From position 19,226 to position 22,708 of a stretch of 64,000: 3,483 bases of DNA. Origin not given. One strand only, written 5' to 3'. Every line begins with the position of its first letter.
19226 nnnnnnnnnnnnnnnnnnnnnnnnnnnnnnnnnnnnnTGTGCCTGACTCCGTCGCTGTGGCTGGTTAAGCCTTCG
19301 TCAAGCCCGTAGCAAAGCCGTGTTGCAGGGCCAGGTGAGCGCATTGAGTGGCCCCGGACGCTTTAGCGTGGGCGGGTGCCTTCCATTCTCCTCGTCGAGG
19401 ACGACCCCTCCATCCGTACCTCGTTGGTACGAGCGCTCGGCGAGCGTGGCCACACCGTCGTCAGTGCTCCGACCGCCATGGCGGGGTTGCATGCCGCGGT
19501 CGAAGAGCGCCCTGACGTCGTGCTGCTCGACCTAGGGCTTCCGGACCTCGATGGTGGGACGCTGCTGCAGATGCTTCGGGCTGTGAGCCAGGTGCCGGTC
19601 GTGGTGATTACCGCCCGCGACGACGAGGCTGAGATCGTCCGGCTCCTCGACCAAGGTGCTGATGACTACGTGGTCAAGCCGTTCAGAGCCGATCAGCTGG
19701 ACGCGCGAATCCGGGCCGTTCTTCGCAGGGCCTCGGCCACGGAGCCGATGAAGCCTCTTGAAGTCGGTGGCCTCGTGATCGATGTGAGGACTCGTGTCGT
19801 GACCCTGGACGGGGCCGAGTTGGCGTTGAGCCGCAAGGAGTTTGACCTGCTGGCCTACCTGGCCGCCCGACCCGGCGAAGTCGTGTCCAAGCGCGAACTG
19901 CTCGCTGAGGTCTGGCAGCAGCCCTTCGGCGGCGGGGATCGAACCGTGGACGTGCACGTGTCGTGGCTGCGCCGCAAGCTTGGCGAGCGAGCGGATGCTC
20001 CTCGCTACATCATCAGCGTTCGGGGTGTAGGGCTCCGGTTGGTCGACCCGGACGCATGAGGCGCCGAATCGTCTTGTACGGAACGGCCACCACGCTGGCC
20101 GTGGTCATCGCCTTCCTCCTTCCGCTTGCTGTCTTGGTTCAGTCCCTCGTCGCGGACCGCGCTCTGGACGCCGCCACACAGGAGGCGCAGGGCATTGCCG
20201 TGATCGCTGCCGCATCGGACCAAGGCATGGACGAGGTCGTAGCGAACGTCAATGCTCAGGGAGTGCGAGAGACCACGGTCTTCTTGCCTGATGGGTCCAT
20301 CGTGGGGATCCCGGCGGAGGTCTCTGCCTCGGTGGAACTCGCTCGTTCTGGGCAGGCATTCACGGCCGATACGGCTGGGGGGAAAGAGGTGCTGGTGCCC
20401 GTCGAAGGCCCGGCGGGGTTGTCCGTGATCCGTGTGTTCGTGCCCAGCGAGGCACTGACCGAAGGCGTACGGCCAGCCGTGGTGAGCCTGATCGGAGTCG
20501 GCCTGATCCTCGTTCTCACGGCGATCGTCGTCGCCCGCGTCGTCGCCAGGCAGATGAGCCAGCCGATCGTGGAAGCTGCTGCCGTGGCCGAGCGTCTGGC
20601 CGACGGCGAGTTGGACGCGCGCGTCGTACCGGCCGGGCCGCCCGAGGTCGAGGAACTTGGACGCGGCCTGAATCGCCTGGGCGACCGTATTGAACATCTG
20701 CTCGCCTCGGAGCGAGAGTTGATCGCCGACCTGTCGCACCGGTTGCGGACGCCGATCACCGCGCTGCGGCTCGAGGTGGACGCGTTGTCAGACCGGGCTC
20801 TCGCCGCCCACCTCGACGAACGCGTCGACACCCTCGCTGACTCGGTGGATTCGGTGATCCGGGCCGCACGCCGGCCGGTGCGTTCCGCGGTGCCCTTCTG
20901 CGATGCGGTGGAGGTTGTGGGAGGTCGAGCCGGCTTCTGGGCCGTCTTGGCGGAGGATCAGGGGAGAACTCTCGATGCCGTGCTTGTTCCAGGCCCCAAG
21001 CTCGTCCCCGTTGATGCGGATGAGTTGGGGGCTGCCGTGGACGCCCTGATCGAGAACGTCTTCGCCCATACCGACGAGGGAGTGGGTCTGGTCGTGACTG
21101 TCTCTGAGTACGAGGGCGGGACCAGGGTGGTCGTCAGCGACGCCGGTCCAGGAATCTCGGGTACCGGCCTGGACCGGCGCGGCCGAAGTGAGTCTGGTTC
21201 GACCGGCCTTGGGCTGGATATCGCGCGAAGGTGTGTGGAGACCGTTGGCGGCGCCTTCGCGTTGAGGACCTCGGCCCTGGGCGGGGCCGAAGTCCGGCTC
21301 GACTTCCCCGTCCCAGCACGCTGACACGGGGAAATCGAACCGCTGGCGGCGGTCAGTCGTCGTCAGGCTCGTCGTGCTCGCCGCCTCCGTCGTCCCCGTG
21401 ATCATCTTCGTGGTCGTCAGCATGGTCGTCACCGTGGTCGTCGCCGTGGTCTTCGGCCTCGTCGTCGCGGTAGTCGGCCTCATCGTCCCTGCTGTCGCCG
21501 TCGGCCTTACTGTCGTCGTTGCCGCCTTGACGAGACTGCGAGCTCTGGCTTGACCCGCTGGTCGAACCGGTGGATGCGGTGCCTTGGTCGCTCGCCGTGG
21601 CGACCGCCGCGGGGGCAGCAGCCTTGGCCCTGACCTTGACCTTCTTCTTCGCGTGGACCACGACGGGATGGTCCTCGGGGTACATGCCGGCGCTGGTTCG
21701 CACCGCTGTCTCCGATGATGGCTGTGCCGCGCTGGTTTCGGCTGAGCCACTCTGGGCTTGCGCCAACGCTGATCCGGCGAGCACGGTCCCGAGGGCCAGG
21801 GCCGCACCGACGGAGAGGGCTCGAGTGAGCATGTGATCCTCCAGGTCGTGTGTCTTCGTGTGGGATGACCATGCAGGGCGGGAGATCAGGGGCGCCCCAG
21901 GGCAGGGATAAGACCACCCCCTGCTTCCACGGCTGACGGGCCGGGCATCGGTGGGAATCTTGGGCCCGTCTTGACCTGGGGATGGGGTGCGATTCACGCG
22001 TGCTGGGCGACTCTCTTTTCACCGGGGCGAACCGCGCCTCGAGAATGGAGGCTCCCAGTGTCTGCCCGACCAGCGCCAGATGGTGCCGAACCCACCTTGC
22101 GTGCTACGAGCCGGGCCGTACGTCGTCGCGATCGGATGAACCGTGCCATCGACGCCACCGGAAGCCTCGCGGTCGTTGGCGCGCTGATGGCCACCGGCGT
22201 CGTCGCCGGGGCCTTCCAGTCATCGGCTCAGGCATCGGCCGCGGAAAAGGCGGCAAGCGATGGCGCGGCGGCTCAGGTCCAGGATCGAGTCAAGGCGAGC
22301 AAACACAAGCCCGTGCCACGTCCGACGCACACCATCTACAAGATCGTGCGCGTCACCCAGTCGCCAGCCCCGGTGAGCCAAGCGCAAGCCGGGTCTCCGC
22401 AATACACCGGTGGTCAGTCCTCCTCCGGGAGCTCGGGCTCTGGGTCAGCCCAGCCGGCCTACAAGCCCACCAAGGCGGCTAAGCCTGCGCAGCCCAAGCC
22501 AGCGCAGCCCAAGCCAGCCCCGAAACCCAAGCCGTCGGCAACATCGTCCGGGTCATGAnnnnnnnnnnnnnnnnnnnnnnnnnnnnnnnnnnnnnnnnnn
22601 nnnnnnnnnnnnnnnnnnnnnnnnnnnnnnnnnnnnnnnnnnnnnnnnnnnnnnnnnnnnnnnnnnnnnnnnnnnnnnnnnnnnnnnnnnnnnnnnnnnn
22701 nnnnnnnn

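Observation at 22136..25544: Translationally coupled ApbE - haem membrane protein - NuoF-like flavoprotein - ferredoxin module: candidate transmembrane flavinylation-linked electron conduit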

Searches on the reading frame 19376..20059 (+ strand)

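Call 3: search_protein_families(library=pfam, proteins=[window:19376-20059:+], max_evalue=0.01)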
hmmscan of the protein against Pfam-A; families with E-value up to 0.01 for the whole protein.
window:19376-20059:+ (227 aa): 2 families
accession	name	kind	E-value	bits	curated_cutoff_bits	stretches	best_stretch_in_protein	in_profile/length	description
PF00072.30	Response_reg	-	4.2e-27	94.9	30.2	1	4-113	1-111/111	Response regulator receiver domain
PF00486.34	Trans_reg_C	-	9.4e-26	90.1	26.2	1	147-221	2-76/77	Transcriptional regulatory protein, C terminal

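Call 28: search_protein_families(library=ncbifam, proteins=[window:19376-20059:+], max_evalue=0.01)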
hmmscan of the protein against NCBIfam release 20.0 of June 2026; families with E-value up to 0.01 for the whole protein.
window:19376-20059:+ (227 aa): 105 families (the best 25 are shown)
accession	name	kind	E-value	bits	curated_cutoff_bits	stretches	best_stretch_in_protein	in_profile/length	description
NF040689.1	MtrAB_MtrA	equivalog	1.5e-54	184.6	300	1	4-221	1-217/219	MtrAB system response regulator MtrA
NF041733.1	resp_reg_CseB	equivalog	2e-53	181.1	350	1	3-223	2-227/228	two-component system response regulator CseB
TIGR02154.1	PhoB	equivalog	2.9e-51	173.9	296.2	1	3-222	4-225/226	phosphate regulon transcriptional regulator PhoB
NF008296.0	PRK11083.1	equivalog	2.5e-50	171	273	1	2-221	4-224/228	two-component system response regulator CreB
NF045944.1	ResRegRpaBCyano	equivalog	2.9e-50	170.8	330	1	5-220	1-225/229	response regulator transcription factor RpaB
TIGR01387.1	cztR_silR_copR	subfamily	1.1e-47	162.5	279.2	1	4-220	1-216/218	heavy metal response regulator transcription factor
NF007820.0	PRK10529.1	equivalog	4.3e-47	160.4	325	1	2-223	2-224/225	two-component system response regulator KdpE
NF008567.0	PRK11517.1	equivalog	1.2e-44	152.3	353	1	4-223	3-219/223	response regulator transcription factor HprR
NF053854.1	RespRegPhoBBctds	equivalog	1.9e-44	151.7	270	1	4-218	1-220/225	two-component system response regulator PhoB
NF040534.1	resp_reg_YycF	equivalog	4.2e-44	150.5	340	1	4-225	3-230/231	response regulator YycF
NF007928.2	PRK10643.1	equivalog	1.6e-42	145.6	330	1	4-222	3-216/216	two-component system response regulator PmrA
NF033117.2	vanR_ACDEGLN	exception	4.7e-41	140.8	350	1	4-221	1-224/226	VanR-ABDEGLN family response regulator transcription factor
NF007982.1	PRK10710.1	equivalog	4.9e-39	134.3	380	1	2-221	8-226/235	envelope stress response regulator BaeR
NF007005.1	PRK09468.1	equivalog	6.4e-39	133.8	331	1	3-223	5-232/237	osmolarity response regulator transcription factor OmpR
NF041734.1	resp_reg_RppA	equivalog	5.6e-38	130.6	250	1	4-222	3-227/229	two-component system response regulator RppA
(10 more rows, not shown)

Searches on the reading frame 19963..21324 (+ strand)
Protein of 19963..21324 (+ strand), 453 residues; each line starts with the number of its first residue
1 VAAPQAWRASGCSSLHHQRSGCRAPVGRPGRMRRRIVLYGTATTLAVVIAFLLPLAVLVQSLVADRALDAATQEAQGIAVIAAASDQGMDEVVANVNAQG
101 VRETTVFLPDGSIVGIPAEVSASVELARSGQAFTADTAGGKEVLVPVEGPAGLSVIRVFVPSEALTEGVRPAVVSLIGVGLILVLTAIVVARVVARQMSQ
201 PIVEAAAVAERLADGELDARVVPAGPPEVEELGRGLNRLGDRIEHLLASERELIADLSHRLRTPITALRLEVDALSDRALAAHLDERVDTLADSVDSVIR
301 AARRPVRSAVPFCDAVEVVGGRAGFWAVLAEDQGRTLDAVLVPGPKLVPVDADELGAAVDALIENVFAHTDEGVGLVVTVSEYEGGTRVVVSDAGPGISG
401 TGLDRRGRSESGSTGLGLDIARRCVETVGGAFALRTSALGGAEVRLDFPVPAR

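Call 3: search_protein_families(library=pfam, proteins=[window:19963-21324:+], max_evalue=0.01)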
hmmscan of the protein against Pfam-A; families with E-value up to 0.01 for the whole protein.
window:19963-21324:+ (453 aa): 3 families
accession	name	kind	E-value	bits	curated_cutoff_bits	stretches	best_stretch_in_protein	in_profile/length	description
PF02518.31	HATPase_c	-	3.2e-12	47.3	26.4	1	351-451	2-110/111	Histidine kinase-, DNA gyrase B-, and HSP90-like ATPase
PF00672.30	HAMP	-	4.6e-10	40.1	25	1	193-244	1-52/53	HAMP domain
PF00512.31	HisKA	-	6.1e-09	36.3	26.9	1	250-298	2-50/66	His Kinase A (phospho-acceptor) domain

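Call 28: search_protein_families(library=ncbifam, proteins=[window:20056-21324:+], max_evalue=0.01)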
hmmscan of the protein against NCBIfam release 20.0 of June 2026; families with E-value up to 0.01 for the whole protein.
window:20056-21324:+ (422 aa): 51 families (the best 25 are shown)
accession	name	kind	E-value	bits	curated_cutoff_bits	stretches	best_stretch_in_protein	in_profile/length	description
NF012163.2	BaeS_SmeS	equivalog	3.4e-26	92.2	500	1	149-418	170-457/457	sensor histidine kinase efflux regulator BaeS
NF007837.0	PRK10549.1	equivalog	3.1e-24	85.5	603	1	147-419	169-458/466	envelope stress sensor histidine kinase BaeS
NF007898.0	PRK10604.1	equivalog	5.4e-24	85.1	478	1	163-420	156-424/433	two-component system sensor histidine kinase RstB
NF007004.0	PRK09467.1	equivalog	2e-22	79.6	415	1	141-420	154-437/440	two-component system sensor histidine kinase EnvZ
NF007007.0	PRK09470.1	equivalog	7.7e-22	77.8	486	1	152-419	177-459/463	envelope stress sensor histidine kinase CpxA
NF008025.0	PRK10755.1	equivalog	1.3e-21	76.7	314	1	132-406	56-342/362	two-component system sensor histidine kinase PmrB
NF033092.0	HK_WalK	equivalog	1.4e-20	73.4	725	3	313-418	478-593/594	cell wall metabolism sensor histidine kinase WalK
TIGR01386.1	cztS_silS_copS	subfamily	1.6e-19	70.2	292.55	1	145-417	166-456/457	heavy metal sensor histidine kinase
NF040691.1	MtrAB_MtrB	equivalog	4e-17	62.4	450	1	113-419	161-492/507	MtrAB system histidine kinase MtrB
NF008312.0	PRK11100.1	equivalog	4.2e-14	52.3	356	1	124-418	163-473/477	two-component system sensor histidine kinase CreC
NF007345.0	PRK09835.1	subfamily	8.1e-13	47.7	423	1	145-374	187-426/482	Cu(+)/Ag(+) sensor histidine kinase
NF046044.1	PnpS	equivalog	1.1e-11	44.4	400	1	317-418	279-390/390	two-component system histidine kinase PnpS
TIGR02966.1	phoR_proteo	equivalog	1.8e-11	43.6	334.2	2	317-406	223-322/333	phosphate regulon sensor histidine kinase PhoR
NF045900.1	HisKinCpxALeg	equivalog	1.4e-10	40.5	800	1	153-243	162-255/451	two-component system sensor histidine kinase CpxA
TIGR02956.1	TMAO_torS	equivalog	5.1e-10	38.1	676.5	2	317-419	573-682/967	TMAO reductase system sensor histidine kinase/response regulator TorS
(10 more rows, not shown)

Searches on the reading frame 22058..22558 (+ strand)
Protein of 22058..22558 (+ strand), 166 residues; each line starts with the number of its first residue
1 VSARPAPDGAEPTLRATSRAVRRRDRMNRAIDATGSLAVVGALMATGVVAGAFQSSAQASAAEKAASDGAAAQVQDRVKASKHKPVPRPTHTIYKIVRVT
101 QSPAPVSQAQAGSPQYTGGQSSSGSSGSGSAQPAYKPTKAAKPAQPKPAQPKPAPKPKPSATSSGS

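Call 3: search_protein_families(library=pfam, proteins=[window:22136-22558:+], max_evalue=0.01)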
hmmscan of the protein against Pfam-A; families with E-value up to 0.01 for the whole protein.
window:22136-22558:+ (140 aa): 0 families

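Call 11: find_homologous_proteins(query=window:22136-22555:+, max_evalue=0.01)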
Query window:22136-22555:+ (140 aa): 3 proteins with E <= 0.01 among 1727 candidates.
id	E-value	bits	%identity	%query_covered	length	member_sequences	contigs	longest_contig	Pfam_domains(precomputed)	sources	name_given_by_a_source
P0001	6.4e-21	93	51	100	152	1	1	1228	-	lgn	-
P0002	1.2e-19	89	55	57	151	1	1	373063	-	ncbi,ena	-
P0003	1.3e-19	89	50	100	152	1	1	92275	-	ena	-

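Call 13: find_encoding_contigs(protein=P0002, flank=10000, max_places=3)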
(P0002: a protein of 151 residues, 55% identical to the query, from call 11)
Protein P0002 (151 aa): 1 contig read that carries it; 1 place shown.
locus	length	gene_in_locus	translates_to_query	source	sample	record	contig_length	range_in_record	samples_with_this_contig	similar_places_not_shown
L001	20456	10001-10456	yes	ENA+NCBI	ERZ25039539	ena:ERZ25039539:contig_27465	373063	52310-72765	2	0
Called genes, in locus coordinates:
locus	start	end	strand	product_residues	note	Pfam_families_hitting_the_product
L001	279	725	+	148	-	PF01740:STAS, PF13466:STAS_2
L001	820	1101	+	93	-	-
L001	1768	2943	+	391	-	PF03030:H_PPase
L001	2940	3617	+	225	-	PF03030:H_PPase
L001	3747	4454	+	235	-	PF01751:Toprim, PF01131:Topoisom_bac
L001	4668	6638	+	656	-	PF01131:Topoisom_bac, PF13368:Toprim_C_rpt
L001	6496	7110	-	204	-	-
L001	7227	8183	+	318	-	PF00072:Response_reg, PF00486:Trans_reg_C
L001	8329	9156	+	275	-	PF00672:HAMP, PF00512:HisKA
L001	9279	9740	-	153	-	-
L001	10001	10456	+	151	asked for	-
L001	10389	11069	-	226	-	-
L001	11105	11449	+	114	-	PF02424:ApbE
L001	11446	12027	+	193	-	PF01794:Ferric_reduct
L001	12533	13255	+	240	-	PF10531:SLBB (weak), PF10589:NADH_4Fe-4S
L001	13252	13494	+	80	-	PF13459:Fer4_15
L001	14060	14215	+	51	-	-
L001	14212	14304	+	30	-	-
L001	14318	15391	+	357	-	PF13177:DNA_pol3_delta2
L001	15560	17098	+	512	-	PF00561:Abhydrolase_1, PF08386:Abhydrolase_4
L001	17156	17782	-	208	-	PF10517:DM13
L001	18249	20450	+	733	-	PF01839:FG-GAP (faint), PF13517:FG-GAP_3, PF00801:PKD, PF18911:PKD_4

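Call 14: find_encoding_contigs(protein=P0003, flank=10000, max_places=3)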
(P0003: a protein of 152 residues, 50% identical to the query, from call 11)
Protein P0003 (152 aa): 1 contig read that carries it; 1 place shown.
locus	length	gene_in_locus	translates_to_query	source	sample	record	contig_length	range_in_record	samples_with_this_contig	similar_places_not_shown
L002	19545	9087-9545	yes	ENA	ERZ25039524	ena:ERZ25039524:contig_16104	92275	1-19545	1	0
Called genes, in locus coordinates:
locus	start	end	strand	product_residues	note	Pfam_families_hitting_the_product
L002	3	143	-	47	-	?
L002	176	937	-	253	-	-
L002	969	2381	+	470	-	PF03030:H_PPase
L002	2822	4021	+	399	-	PF01751:Toprim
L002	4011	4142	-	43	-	-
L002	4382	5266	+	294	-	PF01131:Topoisom_bac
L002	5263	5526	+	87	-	-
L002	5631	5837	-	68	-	-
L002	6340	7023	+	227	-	PF00072:Response_reg, PF00486:Trans_reg_C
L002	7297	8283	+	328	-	PF00672:HAMP, PF00512:HisKA, PF02518:HATPase_c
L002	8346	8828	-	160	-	-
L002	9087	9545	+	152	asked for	-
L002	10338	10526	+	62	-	-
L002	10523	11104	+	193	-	PF01794:Ferric_reduct (weak)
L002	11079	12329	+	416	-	PF01512:Complex1_51K, PF10531:SLBB (weak), PF10589:NADH_4Fe-4S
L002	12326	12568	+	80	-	PF13459:Fer4_15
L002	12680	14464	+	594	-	PF00004:AAA (faint), PF02223:Thymidylate_kin, PF13177:DNA_pol3_delta2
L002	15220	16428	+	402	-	PF00561:Abhydrolase_1, PF08386:Abhydrolase_4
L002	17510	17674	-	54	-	-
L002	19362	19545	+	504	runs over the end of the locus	PF17957:Big_7 (faint)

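Call 28: search_protein_families(library=ncbifam, proteins=[window:22058-22558:+], max_evalue=0.01)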
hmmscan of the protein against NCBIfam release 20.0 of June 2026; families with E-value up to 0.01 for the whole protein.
window:22058-22558:+ (166 aa): 0 families

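Call 50: search_protein_representatives(alignment_id=A1)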
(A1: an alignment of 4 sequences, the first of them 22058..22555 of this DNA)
Query: 4 sequences, 152 profile positions. Proteins with E-value up to 0.001 (for the whole library): 4; up to 1e-10: 3; up to 1e-30: 1. The best 4 are listed.
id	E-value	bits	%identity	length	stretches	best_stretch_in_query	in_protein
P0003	5.6e-78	276.7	-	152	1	1-152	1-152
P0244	1.1e-27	113.3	-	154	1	11-152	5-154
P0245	4.8e-20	88.6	-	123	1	38-152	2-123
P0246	6.9e-04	36.1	-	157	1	30-151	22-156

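Call 62: predict_structure(alignment_id=A5)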
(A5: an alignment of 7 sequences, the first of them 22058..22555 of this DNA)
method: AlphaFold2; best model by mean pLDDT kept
length: 166 residues; sequences in the alignment: 7
mean_pLDDT: 57.5   pTM: 0.16
mean pLDDT of the five models: 57.5, 54.1, 53.1, 51.2, 50.1
residues with pLDDT >= 90: 0; 70-90: 37; 50-70: 74; < 50: 55
segments of 3 or more residues with pLDDT < 50: 1-4, 50-78, 110-113, 115-119, 123-130
pLDDT, mean of each block of 10 residues (from residue 1): 49 53 57 56 54 45 45 48 70 79 63 45 44 59 73 80 58
secondary structure, 60 per line:
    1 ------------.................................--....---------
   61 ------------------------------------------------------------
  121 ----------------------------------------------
elements in order: H13-45 H48-51
